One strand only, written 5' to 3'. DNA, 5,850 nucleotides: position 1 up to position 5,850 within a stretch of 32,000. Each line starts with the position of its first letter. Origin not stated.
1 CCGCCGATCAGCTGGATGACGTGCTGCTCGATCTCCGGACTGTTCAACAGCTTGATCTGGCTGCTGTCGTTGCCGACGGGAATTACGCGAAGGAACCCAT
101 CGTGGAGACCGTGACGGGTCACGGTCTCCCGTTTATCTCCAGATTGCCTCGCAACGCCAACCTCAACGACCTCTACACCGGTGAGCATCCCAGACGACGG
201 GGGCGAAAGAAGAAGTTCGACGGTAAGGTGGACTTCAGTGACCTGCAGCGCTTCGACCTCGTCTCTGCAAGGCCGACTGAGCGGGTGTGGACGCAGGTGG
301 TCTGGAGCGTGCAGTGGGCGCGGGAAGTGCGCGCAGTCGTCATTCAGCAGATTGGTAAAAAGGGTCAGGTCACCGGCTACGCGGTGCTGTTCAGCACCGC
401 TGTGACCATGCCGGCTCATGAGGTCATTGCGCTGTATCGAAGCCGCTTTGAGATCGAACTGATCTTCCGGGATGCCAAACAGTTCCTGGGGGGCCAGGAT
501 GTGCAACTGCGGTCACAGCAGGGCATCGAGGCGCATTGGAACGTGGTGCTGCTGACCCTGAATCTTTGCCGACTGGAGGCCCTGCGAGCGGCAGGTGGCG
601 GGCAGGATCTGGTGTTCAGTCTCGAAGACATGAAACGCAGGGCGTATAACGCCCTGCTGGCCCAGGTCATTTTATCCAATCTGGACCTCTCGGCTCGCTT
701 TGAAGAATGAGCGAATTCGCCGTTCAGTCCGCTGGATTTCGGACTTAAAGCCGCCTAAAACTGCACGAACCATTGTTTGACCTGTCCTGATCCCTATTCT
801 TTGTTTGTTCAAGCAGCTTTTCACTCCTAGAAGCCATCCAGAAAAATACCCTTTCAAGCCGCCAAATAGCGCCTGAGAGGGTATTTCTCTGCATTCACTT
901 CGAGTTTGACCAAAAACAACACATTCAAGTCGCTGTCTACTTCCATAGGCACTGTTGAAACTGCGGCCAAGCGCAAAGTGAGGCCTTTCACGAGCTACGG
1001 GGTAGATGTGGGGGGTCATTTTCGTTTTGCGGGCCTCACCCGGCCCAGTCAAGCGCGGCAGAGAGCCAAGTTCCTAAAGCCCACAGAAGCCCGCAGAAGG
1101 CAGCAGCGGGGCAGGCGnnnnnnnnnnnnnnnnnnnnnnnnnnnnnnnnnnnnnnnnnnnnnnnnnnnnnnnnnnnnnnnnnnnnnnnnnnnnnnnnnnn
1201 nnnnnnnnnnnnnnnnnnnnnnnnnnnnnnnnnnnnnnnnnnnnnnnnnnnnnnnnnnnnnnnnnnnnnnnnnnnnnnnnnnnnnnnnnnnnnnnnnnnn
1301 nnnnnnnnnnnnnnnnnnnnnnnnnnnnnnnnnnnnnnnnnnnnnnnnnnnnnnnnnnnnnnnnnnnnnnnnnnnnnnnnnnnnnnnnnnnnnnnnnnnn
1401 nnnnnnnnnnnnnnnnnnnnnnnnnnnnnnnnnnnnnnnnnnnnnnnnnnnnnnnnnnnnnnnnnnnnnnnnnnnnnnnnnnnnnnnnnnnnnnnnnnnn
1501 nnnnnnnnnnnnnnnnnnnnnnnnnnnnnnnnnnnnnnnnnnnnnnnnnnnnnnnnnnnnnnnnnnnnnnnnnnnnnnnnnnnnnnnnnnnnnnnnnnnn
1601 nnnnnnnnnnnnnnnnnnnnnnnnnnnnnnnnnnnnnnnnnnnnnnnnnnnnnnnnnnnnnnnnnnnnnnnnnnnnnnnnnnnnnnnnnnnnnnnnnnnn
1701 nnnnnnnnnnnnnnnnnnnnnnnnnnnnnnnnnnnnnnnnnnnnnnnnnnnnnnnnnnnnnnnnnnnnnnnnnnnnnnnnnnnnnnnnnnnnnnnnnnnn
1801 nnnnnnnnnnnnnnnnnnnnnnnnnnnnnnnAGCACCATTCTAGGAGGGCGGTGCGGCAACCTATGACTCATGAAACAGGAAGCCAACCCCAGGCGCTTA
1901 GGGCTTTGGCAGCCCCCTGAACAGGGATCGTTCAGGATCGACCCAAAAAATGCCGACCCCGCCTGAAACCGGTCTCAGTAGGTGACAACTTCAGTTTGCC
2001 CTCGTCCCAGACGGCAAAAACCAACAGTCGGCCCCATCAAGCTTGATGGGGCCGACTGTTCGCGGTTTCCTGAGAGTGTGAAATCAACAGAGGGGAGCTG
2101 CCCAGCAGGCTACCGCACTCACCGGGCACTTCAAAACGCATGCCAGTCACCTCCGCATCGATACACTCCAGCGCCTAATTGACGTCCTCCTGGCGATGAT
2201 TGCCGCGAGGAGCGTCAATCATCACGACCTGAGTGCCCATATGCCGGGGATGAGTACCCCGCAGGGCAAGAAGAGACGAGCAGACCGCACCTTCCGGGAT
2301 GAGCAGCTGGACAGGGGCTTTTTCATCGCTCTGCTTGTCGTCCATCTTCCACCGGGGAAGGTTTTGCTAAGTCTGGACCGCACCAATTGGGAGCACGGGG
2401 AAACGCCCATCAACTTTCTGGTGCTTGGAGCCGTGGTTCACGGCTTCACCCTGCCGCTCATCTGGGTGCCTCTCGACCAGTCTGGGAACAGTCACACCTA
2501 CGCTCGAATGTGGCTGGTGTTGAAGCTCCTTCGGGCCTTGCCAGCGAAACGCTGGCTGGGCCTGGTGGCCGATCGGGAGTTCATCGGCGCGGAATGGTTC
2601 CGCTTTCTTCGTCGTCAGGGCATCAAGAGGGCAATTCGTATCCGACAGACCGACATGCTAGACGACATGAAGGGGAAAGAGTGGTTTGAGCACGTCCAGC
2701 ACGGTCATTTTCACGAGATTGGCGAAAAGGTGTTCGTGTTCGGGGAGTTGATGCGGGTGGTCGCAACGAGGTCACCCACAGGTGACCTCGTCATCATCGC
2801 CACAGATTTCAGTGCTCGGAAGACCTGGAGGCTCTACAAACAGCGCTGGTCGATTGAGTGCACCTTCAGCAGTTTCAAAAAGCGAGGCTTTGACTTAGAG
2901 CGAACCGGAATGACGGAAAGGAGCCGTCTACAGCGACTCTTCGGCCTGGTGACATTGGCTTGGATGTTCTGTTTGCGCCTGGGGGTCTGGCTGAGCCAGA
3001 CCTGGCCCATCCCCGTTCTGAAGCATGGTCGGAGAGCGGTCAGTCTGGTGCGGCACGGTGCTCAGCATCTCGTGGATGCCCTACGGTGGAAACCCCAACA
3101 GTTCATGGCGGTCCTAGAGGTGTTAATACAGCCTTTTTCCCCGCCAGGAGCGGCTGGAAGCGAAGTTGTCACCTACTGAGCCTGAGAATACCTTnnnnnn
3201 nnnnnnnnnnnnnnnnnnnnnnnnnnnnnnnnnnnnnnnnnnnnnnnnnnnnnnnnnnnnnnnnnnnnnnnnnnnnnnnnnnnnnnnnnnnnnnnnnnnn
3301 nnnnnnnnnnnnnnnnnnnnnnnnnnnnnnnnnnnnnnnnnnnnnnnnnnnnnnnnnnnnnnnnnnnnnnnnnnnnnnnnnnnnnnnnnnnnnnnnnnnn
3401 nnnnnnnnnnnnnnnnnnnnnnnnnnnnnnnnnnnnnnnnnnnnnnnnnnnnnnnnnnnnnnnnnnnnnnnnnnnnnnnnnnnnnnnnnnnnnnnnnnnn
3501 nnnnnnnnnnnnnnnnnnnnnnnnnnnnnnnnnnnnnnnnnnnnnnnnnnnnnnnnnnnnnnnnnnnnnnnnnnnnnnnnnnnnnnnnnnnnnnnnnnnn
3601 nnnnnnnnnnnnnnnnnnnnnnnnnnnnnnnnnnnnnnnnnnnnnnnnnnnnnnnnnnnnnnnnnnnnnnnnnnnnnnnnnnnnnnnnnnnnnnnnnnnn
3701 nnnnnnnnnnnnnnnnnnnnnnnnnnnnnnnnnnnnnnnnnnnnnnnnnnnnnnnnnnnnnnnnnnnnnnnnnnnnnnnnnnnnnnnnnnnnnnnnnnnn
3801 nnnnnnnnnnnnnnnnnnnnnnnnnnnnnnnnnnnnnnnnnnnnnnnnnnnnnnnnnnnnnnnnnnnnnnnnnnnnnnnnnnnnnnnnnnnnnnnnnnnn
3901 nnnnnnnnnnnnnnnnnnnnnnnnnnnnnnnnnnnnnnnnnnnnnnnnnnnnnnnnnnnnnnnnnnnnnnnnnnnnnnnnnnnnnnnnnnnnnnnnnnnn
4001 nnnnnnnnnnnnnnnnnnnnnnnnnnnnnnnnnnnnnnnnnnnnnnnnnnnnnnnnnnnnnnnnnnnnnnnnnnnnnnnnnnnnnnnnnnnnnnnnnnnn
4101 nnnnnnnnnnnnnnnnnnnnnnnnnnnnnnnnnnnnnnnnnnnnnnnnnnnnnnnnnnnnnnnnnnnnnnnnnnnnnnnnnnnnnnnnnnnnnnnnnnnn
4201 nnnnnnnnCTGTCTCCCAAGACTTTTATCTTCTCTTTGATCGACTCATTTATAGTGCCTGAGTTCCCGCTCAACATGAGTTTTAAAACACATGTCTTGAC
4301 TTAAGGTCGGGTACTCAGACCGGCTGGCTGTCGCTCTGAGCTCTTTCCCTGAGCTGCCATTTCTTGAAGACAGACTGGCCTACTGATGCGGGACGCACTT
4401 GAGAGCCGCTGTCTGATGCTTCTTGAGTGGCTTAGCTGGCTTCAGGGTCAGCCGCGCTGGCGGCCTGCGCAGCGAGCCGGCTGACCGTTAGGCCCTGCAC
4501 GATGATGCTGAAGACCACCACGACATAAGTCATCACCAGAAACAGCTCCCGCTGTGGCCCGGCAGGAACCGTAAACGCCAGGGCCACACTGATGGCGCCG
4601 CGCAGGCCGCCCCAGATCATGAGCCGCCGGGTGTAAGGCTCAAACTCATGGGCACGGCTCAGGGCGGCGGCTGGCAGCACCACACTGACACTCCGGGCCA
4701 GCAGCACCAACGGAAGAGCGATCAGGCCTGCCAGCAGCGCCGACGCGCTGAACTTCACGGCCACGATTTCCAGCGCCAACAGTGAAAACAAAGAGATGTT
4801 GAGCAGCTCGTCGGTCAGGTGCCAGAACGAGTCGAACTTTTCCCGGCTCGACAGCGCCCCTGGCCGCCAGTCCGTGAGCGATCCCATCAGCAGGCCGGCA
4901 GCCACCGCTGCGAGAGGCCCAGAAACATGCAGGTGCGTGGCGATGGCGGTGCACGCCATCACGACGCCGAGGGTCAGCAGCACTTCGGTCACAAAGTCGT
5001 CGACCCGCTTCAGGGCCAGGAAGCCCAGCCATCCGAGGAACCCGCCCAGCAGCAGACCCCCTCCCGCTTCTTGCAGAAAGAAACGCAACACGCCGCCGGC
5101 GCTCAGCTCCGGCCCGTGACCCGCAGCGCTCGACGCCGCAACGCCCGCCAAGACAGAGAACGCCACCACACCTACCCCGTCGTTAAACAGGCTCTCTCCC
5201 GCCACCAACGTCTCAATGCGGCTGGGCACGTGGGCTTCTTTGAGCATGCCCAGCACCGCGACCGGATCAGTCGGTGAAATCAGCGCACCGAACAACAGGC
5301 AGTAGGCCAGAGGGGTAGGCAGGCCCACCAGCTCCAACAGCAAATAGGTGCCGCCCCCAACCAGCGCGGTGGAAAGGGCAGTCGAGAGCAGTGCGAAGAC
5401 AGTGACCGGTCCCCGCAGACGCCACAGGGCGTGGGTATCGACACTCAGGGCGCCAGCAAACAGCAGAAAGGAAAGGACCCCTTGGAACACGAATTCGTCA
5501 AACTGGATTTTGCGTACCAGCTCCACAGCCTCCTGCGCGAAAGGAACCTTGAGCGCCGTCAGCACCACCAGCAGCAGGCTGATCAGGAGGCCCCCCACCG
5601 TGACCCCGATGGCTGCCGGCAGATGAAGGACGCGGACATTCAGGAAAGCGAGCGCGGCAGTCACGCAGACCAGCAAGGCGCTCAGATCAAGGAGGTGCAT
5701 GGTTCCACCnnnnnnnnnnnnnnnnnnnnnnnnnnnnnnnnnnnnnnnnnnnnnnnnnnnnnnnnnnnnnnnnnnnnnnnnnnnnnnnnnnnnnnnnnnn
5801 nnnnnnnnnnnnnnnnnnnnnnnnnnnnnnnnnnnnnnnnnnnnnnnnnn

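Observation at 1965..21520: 9-bp target-site-like repeat brackets the pair of IS-B copies: a 19.5-kb block behaves as one inserted or rearranged unit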

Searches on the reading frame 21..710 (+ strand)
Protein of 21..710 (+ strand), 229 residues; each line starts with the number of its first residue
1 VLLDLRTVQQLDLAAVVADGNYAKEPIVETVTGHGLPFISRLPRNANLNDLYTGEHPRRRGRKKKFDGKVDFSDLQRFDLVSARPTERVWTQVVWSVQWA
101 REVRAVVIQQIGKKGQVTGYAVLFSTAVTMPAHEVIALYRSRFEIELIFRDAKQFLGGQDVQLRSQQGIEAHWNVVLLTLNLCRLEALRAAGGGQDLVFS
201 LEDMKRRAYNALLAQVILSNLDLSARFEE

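Call 6: search_protein_families(library=pfam, proteins=[window:21-710:+])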
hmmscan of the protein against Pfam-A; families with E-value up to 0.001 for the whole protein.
window:21-710:+ (229 aa): 2 families
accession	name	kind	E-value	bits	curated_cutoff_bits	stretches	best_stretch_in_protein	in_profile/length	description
PF01609.27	DDE_Tnp_1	-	1.1e-21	78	23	1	7-182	71-200/200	Transposase DDE domain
PF13701.12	DDE_Tnp_1_4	-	1.9e-07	30.1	34.7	1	16-182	220-369/435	Transposase DDE domain group 1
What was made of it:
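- On IS4-family insertion sequence (ISDra1 group): PF01609, E = 1e-24 (call 6).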

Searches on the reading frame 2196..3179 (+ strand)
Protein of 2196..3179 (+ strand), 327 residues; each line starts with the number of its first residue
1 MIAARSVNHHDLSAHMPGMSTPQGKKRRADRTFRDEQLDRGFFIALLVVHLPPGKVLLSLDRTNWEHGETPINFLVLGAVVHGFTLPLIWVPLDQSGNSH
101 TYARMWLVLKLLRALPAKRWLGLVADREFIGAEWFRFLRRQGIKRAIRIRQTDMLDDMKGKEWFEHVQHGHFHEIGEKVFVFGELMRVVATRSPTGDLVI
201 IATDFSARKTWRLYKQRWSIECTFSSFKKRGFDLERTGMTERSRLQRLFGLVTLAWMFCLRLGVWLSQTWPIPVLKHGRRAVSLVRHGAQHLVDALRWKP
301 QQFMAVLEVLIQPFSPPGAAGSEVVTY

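Call 6: search_protein_families(library=pfam, proteins=[window:2196-3179:+])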
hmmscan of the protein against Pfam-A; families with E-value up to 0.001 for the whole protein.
window:2196-3179:+ (327 aa): 1 family
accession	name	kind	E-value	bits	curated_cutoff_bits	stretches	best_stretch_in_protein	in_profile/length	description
PF01609.27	DDE_Tnp_1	-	1.3e-24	87.5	23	1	54-258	3-200/200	Transposase DDE domain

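Call 19: find_related_loci(query=window:2196-3179:+, collection=genome_contigs, flank=2500)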
Query window:2196-3179:+ (327 aa) in genome_contigs; peptide patterns used: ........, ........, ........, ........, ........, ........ (x = any residue, [..] = any of these).
53 stretches matched a pattern; 33 encode a relative of the query (tblastn E <= 1e-3); 31 distinct loci.
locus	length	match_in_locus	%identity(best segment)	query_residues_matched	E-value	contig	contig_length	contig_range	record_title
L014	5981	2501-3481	97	1-327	0e+0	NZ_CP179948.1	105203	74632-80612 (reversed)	Deinococcus sp. VB343 plasmid p2, complete sequence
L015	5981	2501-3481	95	1-327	0e+0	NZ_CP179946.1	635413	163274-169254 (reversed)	Deinococcus sp. VB343 chromosome 2, complete sequence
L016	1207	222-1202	87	1-327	0e+0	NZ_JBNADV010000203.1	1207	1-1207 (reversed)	Deinococcus saxicola strain DSM 15974 DSM_15974_UnicyclerAssembly_contig_203, whole genome shotgun sequence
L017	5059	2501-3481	84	1-327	0e+0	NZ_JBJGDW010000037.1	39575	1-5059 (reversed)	Deinococcus sp. SM5_A1 SM5_A1_Spades_assembly_contig_37, whole genome shotgun sequence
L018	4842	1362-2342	85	1-327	0e+0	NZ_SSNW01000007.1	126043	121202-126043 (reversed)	Deinococcus sp. Arct2-2 NODE_7_length_126043_cov_844.584381, whole genome shotgun sequence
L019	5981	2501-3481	84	1-327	0e+0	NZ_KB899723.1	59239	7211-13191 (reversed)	Deinococcus aquatilis DSM 23025 F561DRAFT_scaffold00029.29, whole genome shotgun sequence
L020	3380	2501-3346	95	1-282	0e+0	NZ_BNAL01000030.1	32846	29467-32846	Deinococcus piscis strain CGMCC 1.18439 sequence030, whole genome shotgun sequence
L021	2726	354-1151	94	1-266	0e+0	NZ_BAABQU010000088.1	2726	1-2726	Deinococcus caeni strain NBRC 101312 101312_is_88, whole genome shotgun sequence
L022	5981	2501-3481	83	1-327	0e+0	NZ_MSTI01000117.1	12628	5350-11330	Deinococcus marmoris strain PAMC 26562 contig-9000008, whole genome shotgun sequence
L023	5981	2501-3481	95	1-327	0e+0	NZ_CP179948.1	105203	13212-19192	Deinococcus sp. VB343 plasmid p2, complete sequence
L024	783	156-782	95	1-209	6e-149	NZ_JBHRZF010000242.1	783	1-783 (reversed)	Deinococcus antarcticus strain CCTCC AB 2013263 platanus_K_25_97_248, whole genome shotgun sequence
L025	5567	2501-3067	97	1-189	2e-123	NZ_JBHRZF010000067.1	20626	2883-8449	Deinococcus antarcticus strain CCTCC AB 2013263 platanus_K_25_97_67, whole genome shotgun sequence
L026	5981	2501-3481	96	1-327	0e+0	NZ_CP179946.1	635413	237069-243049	Deinococcus sp. VB343 chromosome 2, complete sequence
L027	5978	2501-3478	54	1-327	1e-105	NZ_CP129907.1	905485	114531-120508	Deinococcus radiomollis strain PO-04-20-132 plasmid unnamed1, complete sequence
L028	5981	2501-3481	53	1-327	2e-102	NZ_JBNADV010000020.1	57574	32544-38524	Deinococcus saxicola strain DSM 15974 DSM_15974_UnicyclerAssembly_contig_20, whole genome shotgun sequence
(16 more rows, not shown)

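Call 65: find_encoding_contigs(protein=window:2196-3179:+, flank=3000, max_places=10)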
Protein window:2196-3179:+ (327 aa): 11 contigs read that carry it; 7 places shown.
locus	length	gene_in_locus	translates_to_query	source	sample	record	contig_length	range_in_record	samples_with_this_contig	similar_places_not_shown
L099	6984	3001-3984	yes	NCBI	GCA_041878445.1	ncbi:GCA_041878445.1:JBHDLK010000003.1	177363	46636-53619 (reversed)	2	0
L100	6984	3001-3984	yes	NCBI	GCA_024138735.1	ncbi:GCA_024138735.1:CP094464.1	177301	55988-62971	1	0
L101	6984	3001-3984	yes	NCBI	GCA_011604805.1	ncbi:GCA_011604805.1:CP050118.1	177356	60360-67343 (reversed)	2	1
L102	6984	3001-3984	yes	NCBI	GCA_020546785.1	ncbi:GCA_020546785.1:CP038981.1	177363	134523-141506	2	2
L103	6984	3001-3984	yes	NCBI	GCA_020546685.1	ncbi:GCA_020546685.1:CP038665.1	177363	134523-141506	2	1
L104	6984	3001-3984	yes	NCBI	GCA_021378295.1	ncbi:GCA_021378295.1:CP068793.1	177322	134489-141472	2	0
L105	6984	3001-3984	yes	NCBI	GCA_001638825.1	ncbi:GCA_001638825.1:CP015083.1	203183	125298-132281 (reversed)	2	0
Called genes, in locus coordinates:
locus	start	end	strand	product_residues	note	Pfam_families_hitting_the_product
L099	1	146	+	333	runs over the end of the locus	PF13384:HTH_23 (weak), PF13565:HTH_32, PF13592:HTH_33, PF13358:DDE_3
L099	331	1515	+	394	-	PF13546:DDE_5, PF13701:DDE_Tnp_1_4, PF01609:DDE_Tnp_1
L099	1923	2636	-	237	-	PF10016:DUF2259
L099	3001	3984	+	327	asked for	PF01609:DDE_Tnp_1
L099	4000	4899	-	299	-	PF13668:Ferritin_2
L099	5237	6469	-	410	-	PF00999:Na_H_Exchanger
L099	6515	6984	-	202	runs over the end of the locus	PF13358:DDE_3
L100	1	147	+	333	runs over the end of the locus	PF13384:HTH_23 (weak), PF13565:HTH_32, PF13592:HTH_33, PF13358:DDE_3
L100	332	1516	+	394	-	PF13546:DDE_5, PF13701:DDE_Tnp_1_4, PF01609:DDE_Tnp_1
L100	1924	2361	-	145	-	PF10016:DUF2259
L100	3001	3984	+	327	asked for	PF01609:DDE_Tnp_1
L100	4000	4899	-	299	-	PF13668:Ferritin_2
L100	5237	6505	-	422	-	PF00999:Na_H_Exchanger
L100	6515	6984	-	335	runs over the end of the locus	PF13384:HTH_23 (weak), PF13518:HTH_28 (weak), PF13565:HTH_32 (weak), PF13592:HTH_33, PF13358:DDE_3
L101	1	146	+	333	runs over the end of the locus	PF13384:HTH_23 (weak), PF13565:HTH_32, PF13592:HTH_33, PF13358:DDE_3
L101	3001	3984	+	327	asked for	PF01609:DDE_Tnp_1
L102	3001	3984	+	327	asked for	PF01609:DDE_Tnp_1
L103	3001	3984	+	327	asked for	PF01609:DDE_Tnp_1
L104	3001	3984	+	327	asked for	PF01609:DDE_Tnp_1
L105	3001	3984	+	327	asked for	PF01609:DDE_Tnp_1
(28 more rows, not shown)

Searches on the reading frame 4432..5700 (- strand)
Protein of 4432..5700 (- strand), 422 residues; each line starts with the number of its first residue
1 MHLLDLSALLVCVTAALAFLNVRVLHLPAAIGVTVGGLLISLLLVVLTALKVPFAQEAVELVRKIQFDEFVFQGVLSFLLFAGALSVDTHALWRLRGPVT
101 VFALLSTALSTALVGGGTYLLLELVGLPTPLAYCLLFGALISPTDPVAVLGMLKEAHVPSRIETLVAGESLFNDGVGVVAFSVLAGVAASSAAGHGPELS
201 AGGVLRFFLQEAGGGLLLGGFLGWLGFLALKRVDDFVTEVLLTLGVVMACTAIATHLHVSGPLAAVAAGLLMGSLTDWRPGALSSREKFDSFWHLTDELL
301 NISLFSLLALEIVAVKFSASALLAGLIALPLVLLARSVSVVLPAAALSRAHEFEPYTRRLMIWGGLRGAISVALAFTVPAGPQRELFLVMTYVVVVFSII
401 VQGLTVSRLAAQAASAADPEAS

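Call 6: search_protein_families(library=pfam, proteins=[window:4432-5700:-])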
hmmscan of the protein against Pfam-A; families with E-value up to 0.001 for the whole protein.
window:4432-5700:- (422 aa): 1 family
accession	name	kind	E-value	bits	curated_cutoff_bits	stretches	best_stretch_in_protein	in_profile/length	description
PF00999.27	Na_H_Exchanger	-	3.8e-61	207.4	26.2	1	13-410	2-373/375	Sodium/hydrogen exchanger, transmembrane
